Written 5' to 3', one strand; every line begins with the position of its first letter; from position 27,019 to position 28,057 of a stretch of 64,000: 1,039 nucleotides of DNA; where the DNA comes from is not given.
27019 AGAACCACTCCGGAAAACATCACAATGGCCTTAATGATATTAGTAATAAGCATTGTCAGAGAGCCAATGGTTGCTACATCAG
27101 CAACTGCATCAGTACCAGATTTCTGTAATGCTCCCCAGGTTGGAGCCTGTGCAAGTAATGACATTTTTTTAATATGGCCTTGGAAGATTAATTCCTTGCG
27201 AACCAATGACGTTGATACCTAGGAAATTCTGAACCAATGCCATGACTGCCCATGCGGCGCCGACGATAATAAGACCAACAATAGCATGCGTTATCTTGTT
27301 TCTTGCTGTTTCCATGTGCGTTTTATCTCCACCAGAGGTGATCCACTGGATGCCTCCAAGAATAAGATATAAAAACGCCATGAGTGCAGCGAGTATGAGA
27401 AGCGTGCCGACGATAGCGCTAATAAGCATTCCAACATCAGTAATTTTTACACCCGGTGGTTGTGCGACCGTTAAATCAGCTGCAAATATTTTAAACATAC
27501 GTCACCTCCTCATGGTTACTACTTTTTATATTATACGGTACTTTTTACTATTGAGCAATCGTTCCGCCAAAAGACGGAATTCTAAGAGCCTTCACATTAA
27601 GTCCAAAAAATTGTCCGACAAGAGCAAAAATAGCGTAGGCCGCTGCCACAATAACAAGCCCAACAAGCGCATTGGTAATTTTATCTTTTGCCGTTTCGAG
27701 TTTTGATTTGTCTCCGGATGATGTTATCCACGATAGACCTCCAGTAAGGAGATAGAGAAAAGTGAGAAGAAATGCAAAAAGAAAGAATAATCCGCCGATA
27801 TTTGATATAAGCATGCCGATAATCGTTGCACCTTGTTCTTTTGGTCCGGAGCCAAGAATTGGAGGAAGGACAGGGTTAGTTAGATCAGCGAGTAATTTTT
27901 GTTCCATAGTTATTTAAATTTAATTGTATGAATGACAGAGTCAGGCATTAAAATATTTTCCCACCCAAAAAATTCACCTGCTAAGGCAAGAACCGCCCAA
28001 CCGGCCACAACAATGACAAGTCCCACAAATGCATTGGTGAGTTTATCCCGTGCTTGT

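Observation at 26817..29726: Tandem array of six VirB2/T4SS-pilin paralogs divergently transcribed from an ECF sigma/anti-sigma pair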

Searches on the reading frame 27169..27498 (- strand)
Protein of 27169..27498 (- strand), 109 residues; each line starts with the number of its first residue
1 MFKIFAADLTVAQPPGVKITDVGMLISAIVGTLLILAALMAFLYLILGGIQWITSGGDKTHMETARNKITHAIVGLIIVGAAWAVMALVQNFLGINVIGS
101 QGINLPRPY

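Call 3: search_protein_families(library=pfam, proteins=[window:27169-27498:-], max_evalue=0.1)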
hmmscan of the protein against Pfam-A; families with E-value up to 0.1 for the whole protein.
window:27169-27498:- (109 aa): 3 families
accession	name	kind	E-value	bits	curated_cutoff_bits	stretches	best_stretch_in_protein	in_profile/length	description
PF18895.5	T4SS_pilin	-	1.1e-08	35.5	26.6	1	25-86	8-68/71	Type IV secretion system pilin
PF25592.1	DUF7937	-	0.006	15.9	31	1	21-88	270-336/402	Domain of unknown function (DUF7937)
PF19607.4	DUF6112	-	0.022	15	25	1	26-87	16-79/88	Family of unknown function (DUF6112)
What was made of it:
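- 27169..27498 (-): p2 pilin paralog (109 aa), the most conserved one and the probable major subunit. PF18895 at 35.5 bits (call 3).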

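Call 12: find_encoding_contigs(protein=window:27169-27498:-, flank=10000, max_places=6)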
Protein window:27169-27498:- (109 aa): 3 contigs read that carry it; 3 places shown.
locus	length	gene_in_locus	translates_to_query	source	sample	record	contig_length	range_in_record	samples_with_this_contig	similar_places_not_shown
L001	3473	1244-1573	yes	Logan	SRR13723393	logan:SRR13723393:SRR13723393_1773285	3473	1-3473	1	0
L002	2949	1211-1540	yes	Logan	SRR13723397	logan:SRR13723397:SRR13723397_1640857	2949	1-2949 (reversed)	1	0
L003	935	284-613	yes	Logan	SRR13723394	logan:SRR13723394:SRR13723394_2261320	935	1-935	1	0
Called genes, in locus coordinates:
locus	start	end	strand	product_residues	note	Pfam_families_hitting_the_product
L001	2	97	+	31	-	?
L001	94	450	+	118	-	-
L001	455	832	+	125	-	PF18895:T4SS_pilin (faint)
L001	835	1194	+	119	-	PF18895:T4SS_pilin (weak)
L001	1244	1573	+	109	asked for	PF26067:DUF8024 (weak), PF18895:T4SS_pilin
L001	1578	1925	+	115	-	PF18895:T4SS_pilin (weak)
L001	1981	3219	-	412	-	PF13173:AAA_14, PF13635:DUF4143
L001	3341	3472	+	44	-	?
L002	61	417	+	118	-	-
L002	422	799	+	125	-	PF18895:T4SS_pilin (faint)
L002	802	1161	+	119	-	PF18895:T4SS_pilin (weak)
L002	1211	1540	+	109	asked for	PF26067:DUF8024 (weak), PF18895:T4SS_pilin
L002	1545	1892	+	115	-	PF18895:T4SS_pilin (weak)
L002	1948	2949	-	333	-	?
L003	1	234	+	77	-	?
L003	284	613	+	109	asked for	PF26067:DUF8024 (weak), PF18895:T4SS_pilin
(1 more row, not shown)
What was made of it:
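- Checked: Gene calls on independent assemblies give 118, 125, 119, 109 and 115 aa for p5-p1 (call 12), and p6 most likely starts at ATG 28938 (97 aa).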

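Call 31: search_solved_structures(query=A3, max_evalue=10, show_alignments=3)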
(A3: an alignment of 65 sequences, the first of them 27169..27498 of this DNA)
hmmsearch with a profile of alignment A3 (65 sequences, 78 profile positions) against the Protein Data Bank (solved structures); distinct sequences matched with E-value up to 10: 4.
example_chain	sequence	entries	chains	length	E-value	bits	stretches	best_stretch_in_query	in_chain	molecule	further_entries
7rmx_A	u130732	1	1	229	0.0021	21.3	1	17-49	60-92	Tunable symmetric protein, D_3_212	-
7unj_A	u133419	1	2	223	0.27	14.5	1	17-55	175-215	SP1-ZnPPaM designed chlorophyll dimer protein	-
7rmy_A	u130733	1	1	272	0.4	14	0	29-55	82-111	De Novo designed tunable homodimer, D_3-337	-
8wd9_C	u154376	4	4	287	3.6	10.9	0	16-48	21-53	Probable dipeptide-transport integral membrane protein ABC transporter DppC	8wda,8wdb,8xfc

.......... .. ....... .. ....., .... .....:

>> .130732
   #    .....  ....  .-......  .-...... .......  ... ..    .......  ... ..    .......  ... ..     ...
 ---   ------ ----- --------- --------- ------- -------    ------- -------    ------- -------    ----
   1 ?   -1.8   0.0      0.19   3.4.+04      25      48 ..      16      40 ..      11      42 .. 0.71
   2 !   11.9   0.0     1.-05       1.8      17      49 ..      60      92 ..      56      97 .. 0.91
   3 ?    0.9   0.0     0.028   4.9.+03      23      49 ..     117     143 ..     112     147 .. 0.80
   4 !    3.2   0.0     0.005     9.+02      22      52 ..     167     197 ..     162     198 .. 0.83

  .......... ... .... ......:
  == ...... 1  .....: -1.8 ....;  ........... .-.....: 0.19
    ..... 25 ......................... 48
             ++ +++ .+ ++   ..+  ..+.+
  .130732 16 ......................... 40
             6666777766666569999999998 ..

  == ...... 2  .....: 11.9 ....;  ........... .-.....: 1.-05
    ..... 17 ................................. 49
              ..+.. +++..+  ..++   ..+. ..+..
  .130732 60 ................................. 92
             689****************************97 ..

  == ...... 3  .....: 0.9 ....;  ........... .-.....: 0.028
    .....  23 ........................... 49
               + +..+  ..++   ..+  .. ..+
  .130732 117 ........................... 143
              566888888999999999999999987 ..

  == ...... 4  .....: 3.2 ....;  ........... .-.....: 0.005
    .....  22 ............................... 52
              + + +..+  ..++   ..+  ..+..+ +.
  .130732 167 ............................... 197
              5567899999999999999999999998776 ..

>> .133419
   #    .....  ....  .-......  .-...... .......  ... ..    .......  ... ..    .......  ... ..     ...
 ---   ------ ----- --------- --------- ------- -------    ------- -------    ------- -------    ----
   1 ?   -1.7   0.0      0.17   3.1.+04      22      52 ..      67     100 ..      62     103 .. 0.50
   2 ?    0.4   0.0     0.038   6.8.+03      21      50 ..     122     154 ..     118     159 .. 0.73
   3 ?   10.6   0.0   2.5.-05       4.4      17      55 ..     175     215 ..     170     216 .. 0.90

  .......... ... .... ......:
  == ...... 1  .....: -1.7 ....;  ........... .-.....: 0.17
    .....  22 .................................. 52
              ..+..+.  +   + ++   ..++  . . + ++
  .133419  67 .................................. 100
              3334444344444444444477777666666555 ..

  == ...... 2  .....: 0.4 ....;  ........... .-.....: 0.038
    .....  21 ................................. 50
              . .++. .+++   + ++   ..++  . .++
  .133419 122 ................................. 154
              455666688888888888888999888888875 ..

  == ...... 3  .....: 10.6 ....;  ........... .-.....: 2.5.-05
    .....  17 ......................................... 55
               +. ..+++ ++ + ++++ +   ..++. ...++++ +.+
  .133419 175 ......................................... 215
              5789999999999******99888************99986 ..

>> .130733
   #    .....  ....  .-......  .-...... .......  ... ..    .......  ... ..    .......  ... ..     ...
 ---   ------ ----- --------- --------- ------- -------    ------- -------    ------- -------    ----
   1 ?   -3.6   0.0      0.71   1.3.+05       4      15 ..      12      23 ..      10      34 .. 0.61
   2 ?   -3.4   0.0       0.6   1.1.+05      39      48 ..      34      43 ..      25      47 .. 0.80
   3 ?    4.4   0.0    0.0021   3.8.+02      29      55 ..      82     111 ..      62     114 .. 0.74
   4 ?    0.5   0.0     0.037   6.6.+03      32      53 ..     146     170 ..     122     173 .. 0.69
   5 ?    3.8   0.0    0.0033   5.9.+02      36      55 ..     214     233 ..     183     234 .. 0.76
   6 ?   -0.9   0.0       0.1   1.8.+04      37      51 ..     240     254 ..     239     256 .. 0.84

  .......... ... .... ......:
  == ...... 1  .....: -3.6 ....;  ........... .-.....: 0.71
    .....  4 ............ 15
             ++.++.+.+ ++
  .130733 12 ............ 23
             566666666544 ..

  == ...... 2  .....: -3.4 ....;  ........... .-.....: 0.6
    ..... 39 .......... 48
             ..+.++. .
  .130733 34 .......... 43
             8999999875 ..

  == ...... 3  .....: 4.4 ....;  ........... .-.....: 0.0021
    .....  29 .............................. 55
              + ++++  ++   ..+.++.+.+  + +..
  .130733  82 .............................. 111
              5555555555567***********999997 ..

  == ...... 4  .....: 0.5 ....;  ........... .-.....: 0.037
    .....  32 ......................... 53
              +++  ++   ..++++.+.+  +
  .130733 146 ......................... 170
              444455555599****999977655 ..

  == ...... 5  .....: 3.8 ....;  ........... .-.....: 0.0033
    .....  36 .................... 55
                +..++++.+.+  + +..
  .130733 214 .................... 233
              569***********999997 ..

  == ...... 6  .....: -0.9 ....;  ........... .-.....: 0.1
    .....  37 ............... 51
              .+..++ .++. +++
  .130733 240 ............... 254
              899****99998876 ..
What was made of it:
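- On VirB2/TrbC pilin (PF04956): A profile search of the PDB found no pilin (call 31).
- Closest known: VirB2/TrbC/TraA conjugative pilins of Gram-negative T4SS. Different: No detectable sequence match (calls 3, 31).
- No sequence-level link to solved VirB2, TraA or TrbC pilins; a profile search of the PDB gave only chance hits (call 31).
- Tried and rejected: Profile search of the PDB with a 65-sequence pilin alignment found only designed helical proteins and no pilins (call 31).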

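Call 32: search_protein_families(library=ncbifam, proteins=[window:27169-27498:-], max_evalue=0.01)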
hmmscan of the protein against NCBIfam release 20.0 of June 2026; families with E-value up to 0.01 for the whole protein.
window:27169-27498:- (109 aa): 1 family
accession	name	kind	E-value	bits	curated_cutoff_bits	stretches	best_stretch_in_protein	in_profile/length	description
NF045849.1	ICE_MMCAP2_0565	equivalog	1.4e-05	24.7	40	1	21-89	8-76/80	Mbov_0395 family pilin-like conjugal transfer protein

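Call 40: find_homologous_proteins(query=window:27169-27498:-, max_evalue=0.001)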
Query window:27169-27498:- (109 aa): 771 proteins with E <= 0.001 among 833 candidates; the best 120 are listed.
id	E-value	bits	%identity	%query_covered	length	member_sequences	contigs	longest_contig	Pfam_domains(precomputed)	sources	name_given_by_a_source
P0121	8.8e-59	214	94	100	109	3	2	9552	PF18895.6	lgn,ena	-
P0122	1.7e-58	213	94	100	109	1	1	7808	PF26067.1,PF18895.6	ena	-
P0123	8.2e-58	211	94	100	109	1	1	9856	PF18895.6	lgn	-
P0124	5.1e-57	208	91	100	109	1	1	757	PF26067.1,PF18895.6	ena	-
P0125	1.1e-56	207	91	100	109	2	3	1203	PF18895.6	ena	-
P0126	1.6e-56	207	91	100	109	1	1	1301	PF18895.6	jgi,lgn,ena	-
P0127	3.5e-56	206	93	98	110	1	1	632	PF18895.6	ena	-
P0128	3.6e-56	206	91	98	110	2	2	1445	PF18895.6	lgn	-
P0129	5.3e-56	205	93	98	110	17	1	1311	PF18895.6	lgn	-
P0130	1.1e-55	204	89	100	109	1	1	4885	PF18895.6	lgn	-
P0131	5.0e-55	202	87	98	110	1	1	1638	PF18895.6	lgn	-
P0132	7.2e-55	201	92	98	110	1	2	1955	PF18895.6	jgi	jgi:hypothetical protein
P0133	1.6e-54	200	89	100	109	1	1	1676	PF26067.1,PF18895.6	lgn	-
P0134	6.6e-53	195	87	100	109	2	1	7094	PF26067.1,PF18895.6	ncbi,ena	-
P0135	3.0e-52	193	83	100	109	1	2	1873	PF18895.6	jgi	-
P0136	7.8e-52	192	84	98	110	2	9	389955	PF18895.6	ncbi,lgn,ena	-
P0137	1.7e-51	191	82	98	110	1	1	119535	PF18895.6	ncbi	ncbi:MAG: hypothetical protein V1917_03160 [Candidatus Gottesmanbacteria bacterium]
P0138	4.8e-51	189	84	98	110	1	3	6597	PF18895.6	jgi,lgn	-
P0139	6.6e-50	186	81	98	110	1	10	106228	PF26067.1,PF18895.6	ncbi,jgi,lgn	-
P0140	1.1e-49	185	80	98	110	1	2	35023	PF26067.1,PF18895.6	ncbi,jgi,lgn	-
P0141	1.9e-49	184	79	98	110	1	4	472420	PF26067.1,PF18895.6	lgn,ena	-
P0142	2.3e-49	184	81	98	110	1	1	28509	PF18895.6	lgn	-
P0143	4.6e-49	183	80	100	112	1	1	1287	PF18895.6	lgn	-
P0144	4.8e-49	183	82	98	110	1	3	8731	PF18895.6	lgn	-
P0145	5.4e-49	183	79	98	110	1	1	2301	PF18895.6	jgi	-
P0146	7.9e-49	182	79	98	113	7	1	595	PF18895.6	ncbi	-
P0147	8.6e-49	182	79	98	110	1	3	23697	PF26067.1,PF18895.6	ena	-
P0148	1.2e-48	181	79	98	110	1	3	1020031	PF18895.6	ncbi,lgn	ncbi:MAG: hypothetical protein WAV51_04690 [Microgenomates group bacterium]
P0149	1.3e-48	181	78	100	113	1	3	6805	PF18895.6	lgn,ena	-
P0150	1.6e-48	181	79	98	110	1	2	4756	PF26067.1,PF18895.6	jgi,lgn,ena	-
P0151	1.7e-48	181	79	98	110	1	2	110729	PF18895.6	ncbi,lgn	-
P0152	1.9e-48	181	79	98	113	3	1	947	PF18895.6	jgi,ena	-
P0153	1.9e-48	181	78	98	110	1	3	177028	PF26067.1,PF18895.6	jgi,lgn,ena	-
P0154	2.2e-48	181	79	98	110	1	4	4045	PF18895.6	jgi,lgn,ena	-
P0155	2.3e-48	181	80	98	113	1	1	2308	PF18895.6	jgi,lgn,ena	-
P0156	2.4e-48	181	78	98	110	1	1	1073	PF26067.1,PF18895.6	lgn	-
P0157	2.9e-48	180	79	98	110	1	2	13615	PF26067.1,PF18895.6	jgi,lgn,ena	-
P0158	4.1e-48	180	82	93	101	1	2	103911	PF18895.6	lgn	-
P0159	4.4e-48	180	80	98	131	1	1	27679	PF18895.6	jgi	jgi:hypothetical protein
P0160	5.9e-48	179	77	98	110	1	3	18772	PF26067.1,PF18895.6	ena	-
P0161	7.2e-48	179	79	98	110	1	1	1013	PF18895.6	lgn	-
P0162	7.6e-48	179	79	98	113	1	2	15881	PF18895.6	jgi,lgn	-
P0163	8.3e-48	179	76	98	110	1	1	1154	PF18895.6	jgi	jgi:uncharacterized membrane protein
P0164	9.3e-48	179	78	98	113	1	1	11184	PF18895.6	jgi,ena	-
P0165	1.0e-47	178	94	85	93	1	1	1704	PF18895.6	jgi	-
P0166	1.2e-47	178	77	98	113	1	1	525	PF18895.6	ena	-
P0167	1.5e-47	178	79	98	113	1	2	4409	PF18895.6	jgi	-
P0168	2.2e-47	177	77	97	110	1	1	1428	PF18895.6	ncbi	-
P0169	4.0e-47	177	77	98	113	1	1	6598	PF18895.6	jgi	-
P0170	4.4e-47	176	80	98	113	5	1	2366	PF18895.6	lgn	-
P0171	5.1e-47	176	77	98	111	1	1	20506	PF18895.6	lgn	-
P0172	1.0e-46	175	75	98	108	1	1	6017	PF26067.1,PF18895.6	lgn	-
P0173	1.2e-46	175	73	97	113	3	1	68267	PF18895.6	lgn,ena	-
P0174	1.3e-46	175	77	98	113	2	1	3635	PF18895.6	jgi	jgi:hypothetical protein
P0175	1.5e-46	175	79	98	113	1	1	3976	PF18895.6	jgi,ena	-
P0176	3.1e-46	174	78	98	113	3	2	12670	PF18895.6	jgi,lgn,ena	-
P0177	3.9e-46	173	78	100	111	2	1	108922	PF18895.6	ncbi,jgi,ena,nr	ncbi:hypothetical protein MUP56_02935 [Patescibacteria group bacterium]|nr:hypothetical protein [Pat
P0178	4.8e-46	173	75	98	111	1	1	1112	PF18895.6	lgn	-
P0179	5.5e-46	173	75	98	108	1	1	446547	PF26067.1,PF18895.6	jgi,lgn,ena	-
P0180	5.6e-46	173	76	100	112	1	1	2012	PF18895.6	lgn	-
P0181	8.3e-46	172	77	97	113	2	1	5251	PF18895.6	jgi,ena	-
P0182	8.7e-46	172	71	99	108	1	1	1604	PF26067.1,PF18895.6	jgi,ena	-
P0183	1.1e-45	172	77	98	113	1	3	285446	PF18895.6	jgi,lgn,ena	jgi:hypothetical protein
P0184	1.1e-45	172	75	98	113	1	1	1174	PF18895.6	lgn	-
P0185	2.1e-45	171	76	98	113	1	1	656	PF18895.6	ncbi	-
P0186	2.6e-45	171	73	100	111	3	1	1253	PF18895.6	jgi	-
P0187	3.7e-45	170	76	98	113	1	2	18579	PF18895.6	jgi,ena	jgi:hypothetical protein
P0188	5.7e-45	170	73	100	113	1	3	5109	PF18895.6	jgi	-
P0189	1.5e-44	168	72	98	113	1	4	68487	PF18895.6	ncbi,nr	ncbi:pilin [Patescibacteria group bacterium]|nr:pilin [Patescibacteria group bacterium] MBU1472187.1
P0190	2.1e-44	168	74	98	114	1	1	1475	PF26067.1,PF18895.6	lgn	-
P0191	2.3e-44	168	75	100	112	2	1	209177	PF18895.6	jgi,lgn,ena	-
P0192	3.4e-44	167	78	100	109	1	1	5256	PF18895.6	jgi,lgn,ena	jgi:hypothetical protein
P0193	4.0e-44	167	77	100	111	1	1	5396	PF18895.6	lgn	-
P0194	4.7e-44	167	74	98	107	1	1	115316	PF18895.6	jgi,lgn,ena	-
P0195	8.0e-44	166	75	98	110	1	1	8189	PF18895.6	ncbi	-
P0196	1.0e-43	166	74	100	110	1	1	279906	PF18895.6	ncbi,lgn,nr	ncbi:hypothetical protein M1555_04200 [Patescibacteria group bacterium]|nr:hypothetical protein [Pat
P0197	1.6e-43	165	74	100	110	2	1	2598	PF18895.6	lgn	-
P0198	2.2e-43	165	73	100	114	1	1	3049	PF18895.6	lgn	-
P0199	2.2e-43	165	73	98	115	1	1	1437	PF18895.6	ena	-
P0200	2.4e-43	164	75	98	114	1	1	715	PF18895.6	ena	-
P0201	2.4e-43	164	74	100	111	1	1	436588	PF18895.6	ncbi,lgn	-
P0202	3.8e-43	164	66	98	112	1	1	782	PF18895.6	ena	-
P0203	4.7e-43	164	66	100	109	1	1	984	PF26067.1,PF18895.6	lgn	-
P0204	4.8e-43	163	74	98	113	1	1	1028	PF18895.6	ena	-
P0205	5.8e-43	163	72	100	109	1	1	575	PF18895.6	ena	-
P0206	6.7e-43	163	74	98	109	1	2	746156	PF18895.6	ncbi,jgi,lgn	-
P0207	7.2e-43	163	70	99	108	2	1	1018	PF18895.6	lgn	-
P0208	7.6e-43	163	75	98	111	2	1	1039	PF18895.6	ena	-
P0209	8.2e-43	163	71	98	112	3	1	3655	PF18895.6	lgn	-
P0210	9.0e-43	163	78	97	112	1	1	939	PF18895.6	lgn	-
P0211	9.4e-43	163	72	100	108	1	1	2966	PF18895.6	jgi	jgi:hypothetical protein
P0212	9.4e-43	163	74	97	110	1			PF18895.6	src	-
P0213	1.1e-42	162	93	79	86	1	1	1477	PF18895.6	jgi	jgi:hypothetical protein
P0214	1.1e-42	162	68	100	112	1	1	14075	PF26067.1,PF18895.6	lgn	-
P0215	1.3e-42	162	74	100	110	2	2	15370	PF18895.6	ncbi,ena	-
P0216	1.4e-42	162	70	98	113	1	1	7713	PF18895.6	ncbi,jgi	jgi:hypothetical protein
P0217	1.4e-42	162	72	97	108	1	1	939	PF18895.6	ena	-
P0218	1.4e-42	162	72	100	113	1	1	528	PF18895.6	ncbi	-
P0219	1.6e-42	162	74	98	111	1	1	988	PF18895.6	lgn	-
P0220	3.1e-42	161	71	98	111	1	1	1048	PF18895.6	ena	-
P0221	3.4e-42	161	71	100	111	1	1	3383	PF18895.6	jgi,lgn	jgi:hypothetical protein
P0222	4.4e-42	160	74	95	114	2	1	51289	PF26067.1,PF18895.6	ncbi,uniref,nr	ncbi:hypothetical protein A2Z33_07635 [Candidatus Gottesmanbacteria bacterium RBG_16_52_11]|uniref:U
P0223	4.5e-42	160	71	100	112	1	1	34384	PF18895.6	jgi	jgi:hypothetical protein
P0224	5.8e-42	160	73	98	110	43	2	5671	PF26067.1,PF18895.6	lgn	-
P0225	6.2e-42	160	70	98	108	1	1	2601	PF18895.6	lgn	-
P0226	8.4e-42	159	73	98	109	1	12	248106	PF26067.1,PF18895.6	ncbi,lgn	-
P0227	8.5e-42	159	71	98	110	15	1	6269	PF18895.6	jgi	jgi:hypothetical protein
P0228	1.1e-41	159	76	97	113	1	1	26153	PF18895.6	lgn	-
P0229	1.1e-41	159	70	98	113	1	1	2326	PF18895.6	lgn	-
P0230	1.1e-41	159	73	100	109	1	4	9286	PF18895.6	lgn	-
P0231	1.3e-41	159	71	100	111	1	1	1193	PF18895.6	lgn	-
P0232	1.3e-41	159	72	98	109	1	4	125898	PF18895.6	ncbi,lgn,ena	-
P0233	1.5e-41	159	70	100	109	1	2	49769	PF26067.1,PF18895.6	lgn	-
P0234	1.5e-41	159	70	98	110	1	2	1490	PF26067.1,PF18895.6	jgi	jgi:hypothetical protein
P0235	1.6e-41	159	77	94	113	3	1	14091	PF18895.6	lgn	-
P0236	1.6e-41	159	68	98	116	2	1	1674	PF18895.6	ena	-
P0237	1.8e-41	158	74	94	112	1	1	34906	PF26067.1,PF18895.6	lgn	-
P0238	2.0e-41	158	72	100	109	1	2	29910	PF18895.6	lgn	-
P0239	2.2e-41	158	73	98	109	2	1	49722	PF18895.6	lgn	-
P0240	2.4e-41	158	72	98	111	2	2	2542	PF18895.6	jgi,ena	jgi:hypothetical protein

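Call 47: predict_structure(alignment_id=A4)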
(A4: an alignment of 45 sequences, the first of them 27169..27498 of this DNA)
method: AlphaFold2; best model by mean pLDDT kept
length: 109 residues; sequences in the alignment: 45
mean_pLDDT: 76.2   pTM: 0.55
mean pLDDT of the five models: 76.2, 75.3, 74.8, 71.4, 71.3
residues with pLDDT >= 90: 43; 70-90: 30; 50-70: 17; < 50: 19
segments of 3 or more residues with pLDDT < 50: 1-4, 6-9, 98-103
pLDDT, mean of each block of 10 residues (from residue 1): 45 55 81 93 94 87 92 95 86 60 47
secondary structure, 60 per line:
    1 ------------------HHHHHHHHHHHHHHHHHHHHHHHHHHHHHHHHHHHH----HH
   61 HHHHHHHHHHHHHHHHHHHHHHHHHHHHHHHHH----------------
elements in order: H19-54 H59-93
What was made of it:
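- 27169..27498 (-): The AF2 model is a helical hairpin, H19-54/H59-93 (call 47).
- On Pfam PF18895 T4SS_pilin: AF2 hairpin with core pLDDT about 90 (call 47).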

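Call 49: fold_search(model_id=the predicted structure, library=pdb)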
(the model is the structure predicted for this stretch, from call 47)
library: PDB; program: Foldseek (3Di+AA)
matches with E <= 10: 67; with E <= 0.001: 0
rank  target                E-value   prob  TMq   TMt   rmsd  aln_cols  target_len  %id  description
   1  5n9j_Z                3.0e+00  0.18  0.34  0.32   7.6        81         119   12  Core Mediator of transcriptional regulation (released 2017-05-17)
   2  4h63_V                3.2e+00  0.16  0.34  0.32   6.8        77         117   13  Structure of the Schizosaccharomyces pombe Mediator head module (released 2012-10-31)
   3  5n9j_V                3.4e+00  0.30  0.42  0.45   4.4        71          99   13  Core Mediator of transcriptional regulation (released 2017-05-17)
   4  5u0p_V                3.4e+00  0.14  0.34  0.32   9.4        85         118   13  Cryo-EM structure of the transcriptional Mediator (released 2017-03-08)
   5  8dfu_0                3.6e+00  0.66  0.53  0.67   4.1        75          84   16  Cryo-EM structure of conjugation pili from Aeropyrum pernix (released 2023-03-22)
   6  8tsh_F                3.8e+00  0.23  0.35  0.18   4.4        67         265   12  S. thermodepolymerans KpsMT(E151Q)-KpsE in complex with ATP (released 2024-04-17)
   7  1l6t_MODEL_1_A        4.3e+00  0.33  0.43  0.54   3.9        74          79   19  STRUCTURE OF ALA24/ASP61 TO ASP24/ASN61 SUBSTITUTED SUBUNIT C OF ESCHERICHIA COLI ATP SYNTHASE (released 2002-07-24)
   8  4h63_K                4.3e+00  0.18  0.40  0.43   5.2        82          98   11  Structure of the Schizosaccharomyces pombe Mediator head module (released 2012-10-31)
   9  9vub_C                4.6e+00  0.72  0.62  0.19   1.7        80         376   14  channel C complex with 3 (released 2026-03-11)
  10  1a91_MODEL_1_A        4.6e+00  0.41  0.46  0.59   3.5        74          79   20  SUBUNIT C OF THE F1FO ATP SYNTHASE OF ESCHERICHIA COLI; NMR, 10 STRUCTURES (released 1998-07-01)
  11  6s1k_E                4.8e+00  0.54  0.54  0.57   2.6        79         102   15  E. coli Core Signaling Unit, carrying QQQQ receptor mutation (released 2020-01-22)
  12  8bef_K                4.8e+00  0.16  0.31  0.34  16.3        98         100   15  Cryo-EM structure of the Arabidopsis thaliana I+III2 supercomplex (CI membrane core) (released 2023-01-11)
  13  8zar_C                4.8e+00  0.12  0.32  0.12   7.6        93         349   13  EmrAB-TolC MFS-type tripartite multidrug efflux pump FA (released 2025-04-30)
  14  5n5e_A                4.8e+00  0.09  0.31  0.34  10.3        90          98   16  Crystal structure of encapsulated ferritin domain from Pyrococcus furiosus PFC_05175 (released 2018-01-24)
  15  9vub_A                5.1e+00  0.72  0.55  0.17   1.5        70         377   16  channel C complex with 3 (released 2026-03-11)
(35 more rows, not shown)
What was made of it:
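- On VirB2/TrbC pilin (PF04956): 8dfu, the A. pernix conjugation pilin, ranks 5th (prob 0.66, TMt 0.67) among generic hairpins (call 49).
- An archaeal conjugation pilin ranked 5th among generic hairpins (call 49). The hairpin fold is generic (call 49).
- Tried and rejected: Foldseek with the p2 model against the PDB was non-significant and cannot discriminate a two-helix hairpin (call 49).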

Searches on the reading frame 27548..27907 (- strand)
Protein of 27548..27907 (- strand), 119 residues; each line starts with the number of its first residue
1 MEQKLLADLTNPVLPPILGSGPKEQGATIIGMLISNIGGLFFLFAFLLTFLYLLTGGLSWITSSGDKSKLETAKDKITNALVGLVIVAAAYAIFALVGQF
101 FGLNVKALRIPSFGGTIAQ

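Call 3: search_protein_families(library=pfam, proteins=[window:27548-27907:-], max_evalue=0.1)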
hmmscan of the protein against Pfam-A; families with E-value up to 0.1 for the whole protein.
window:27548-27907:- (119 aa): 2 families
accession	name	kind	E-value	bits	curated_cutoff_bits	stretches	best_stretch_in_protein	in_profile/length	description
PF18895.5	T4SS_pilin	-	2.4e-06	28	26.6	1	32-95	7-69/71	Type IV secretion system pilin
PF02417.20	Chromate_transp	-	0.0062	17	28.6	1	21-91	53-125/166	Chromate transporter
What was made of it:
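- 27548..27907 (-): p3 pilin paralog (119 aa); conserved N-tail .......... PF18895 at 28 bits (call 3).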
